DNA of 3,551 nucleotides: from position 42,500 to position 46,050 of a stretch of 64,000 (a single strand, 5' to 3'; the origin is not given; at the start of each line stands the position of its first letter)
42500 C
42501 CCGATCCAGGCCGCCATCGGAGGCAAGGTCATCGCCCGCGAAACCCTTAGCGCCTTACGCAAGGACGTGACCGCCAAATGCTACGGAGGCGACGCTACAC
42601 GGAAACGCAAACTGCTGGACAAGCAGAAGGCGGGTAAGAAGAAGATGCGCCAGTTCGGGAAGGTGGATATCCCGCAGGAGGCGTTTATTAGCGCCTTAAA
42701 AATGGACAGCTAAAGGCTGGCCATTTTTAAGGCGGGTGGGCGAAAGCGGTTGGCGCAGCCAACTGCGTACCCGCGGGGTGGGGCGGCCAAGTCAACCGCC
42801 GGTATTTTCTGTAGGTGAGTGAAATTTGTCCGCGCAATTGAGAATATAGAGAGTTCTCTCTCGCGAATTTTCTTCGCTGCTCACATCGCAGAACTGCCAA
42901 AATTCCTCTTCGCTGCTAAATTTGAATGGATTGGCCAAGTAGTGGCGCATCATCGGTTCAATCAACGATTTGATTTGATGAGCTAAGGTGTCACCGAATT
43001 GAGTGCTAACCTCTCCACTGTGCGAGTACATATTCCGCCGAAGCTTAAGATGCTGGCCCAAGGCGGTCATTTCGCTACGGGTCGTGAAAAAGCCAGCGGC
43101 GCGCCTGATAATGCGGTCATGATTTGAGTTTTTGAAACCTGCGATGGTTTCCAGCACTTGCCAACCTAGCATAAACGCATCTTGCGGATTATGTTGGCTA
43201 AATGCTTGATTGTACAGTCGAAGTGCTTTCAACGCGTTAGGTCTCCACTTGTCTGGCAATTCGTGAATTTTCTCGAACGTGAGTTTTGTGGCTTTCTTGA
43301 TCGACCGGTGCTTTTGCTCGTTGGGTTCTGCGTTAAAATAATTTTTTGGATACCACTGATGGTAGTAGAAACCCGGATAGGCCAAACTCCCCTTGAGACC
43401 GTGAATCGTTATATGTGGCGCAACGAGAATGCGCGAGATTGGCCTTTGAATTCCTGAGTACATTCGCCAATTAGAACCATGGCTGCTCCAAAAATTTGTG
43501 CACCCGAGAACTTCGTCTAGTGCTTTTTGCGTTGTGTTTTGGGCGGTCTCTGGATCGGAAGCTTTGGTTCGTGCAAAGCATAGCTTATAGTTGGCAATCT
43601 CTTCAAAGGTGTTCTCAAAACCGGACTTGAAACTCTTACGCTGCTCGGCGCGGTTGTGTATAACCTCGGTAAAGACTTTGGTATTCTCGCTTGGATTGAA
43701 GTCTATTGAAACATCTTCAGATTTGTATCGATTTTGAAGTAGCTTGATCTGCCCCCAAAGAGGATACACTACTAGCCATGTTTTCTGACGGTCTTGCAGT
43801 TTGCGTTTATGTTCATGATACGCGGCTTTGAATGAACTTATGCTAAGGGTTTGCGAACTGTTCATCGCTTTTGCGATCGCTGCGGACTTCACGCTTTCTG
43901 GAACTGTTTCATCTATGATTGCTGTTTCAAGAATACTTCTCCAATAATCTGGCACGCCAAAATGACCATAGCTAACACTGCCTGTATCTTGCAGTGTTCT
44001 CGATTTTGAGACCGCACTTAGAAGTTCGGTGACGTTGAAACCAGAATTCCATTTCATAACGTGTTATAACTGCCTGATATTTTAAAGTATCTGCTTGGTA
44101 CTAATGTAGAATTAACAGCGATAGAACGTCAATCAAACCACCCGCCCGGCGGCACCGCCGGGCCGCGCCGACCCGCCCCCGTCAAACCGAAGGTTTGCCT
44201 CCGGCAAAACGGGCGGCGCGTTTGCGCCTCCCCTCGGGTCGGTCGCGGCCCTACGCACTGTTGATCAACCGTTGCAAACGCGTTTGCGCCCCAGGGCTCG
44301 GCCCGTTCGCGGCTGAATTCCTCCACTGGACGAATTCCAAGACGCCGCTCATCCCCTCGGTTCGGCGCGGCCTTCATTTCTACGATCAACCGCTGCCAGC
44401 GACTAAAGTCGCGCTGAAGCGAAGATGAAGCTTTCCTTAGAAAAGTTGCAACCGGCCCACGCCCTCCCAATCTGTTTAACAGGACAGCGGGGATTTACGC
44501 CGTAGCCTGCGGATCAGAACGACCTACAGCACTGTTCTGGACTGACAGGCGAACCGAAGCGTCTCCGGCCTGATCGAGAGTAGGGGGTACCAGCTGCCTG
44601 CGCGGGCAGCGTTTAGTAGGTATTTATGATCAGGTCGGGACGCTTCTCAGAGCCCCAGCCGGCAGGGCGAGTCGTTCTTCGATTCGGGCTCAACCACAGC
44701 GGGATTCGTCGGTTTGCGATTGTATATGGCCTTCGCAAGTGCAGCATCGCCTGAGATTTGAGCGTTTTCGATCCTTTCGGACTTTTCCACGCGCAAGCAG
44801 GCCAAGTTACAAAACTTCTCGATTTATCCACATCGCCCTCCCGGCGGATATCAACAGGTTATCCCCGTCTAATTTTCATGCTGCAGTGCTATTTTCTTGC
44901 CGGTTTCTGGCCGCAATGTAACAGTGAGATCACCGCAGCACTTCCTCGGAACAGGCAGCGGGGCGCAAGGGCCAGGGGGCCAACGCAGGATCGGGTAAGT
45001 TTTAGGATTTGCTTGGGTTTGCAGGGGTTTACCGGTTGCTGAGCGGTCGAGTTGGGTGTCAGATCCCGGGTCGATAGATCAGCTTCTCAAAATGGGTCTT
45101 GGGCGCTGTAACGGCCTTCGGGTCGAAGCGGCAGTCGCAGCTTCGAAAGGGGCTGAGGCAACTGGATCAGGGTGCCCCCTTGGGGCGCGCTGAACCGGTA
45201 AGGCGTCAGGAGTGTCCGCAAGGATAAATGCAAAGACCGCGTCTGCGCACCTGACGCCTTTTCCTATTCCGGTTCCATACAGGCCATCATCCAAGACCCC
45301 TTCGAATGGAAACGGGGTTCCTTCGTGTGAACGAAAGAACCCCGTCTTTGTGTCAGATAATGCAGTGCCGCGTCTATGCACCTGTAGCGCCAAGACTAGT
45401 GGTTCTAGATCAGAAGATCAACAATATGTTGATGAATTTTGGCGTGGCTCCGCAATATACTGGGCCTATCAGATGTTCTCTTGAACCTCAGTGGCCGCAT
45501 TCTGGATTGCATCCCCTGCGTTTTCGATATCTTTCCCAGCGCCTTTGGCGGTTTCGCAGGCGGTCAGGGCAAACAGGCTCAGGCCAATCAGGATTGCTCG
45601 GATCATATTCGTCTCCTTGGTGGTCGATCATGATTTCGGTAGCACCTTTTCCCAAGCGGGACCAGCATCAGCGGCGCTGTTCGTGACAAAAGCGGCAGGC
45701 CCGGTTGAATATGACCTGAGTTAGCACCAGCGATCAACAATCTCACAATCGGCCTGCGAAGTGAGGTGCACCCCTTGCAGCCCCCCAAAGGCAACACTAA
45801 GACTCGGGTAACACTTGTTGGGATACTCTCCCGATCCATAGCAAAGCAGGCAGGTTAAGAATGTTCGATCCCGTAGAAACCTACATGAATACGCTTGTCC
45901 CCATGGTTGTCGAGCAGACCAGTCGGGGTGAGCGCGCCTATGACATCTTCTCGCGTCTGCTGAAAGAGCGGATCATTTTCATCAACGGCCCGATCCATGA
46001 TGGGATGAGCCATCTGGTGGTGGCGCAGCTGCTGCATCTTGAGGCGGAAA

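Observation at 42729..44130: AT-rich single-gene islet between lepA and clpP: 421-aa orphan with a HEPN-like RNxxxH motif (candidate stand-alone defence/abortive-infection RNase)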

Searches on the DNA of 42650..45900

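Call 108: search_rna_families(source=window, start=42650, end=45900, threshold=evalue, max_evalue=1)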
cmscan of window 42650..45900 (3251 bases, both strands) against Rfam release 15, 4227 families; matches with E-value up to 1: 2.
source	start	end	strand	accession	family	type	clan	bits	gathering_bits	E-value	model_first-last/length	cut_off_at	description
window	42839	42923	-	RF02213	ZFAT-AS1_3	Gene; lncRNA;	-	21.5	70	0.1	1-80/80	no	ZFAT antisense RNA 1 conserved region 3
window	45749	45852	-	RF02189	ST7-OT4_3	Gene; lncRNA;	-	17.1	50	0.66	1-302/302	no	ST7 overlapping transcript 4 conserved region 3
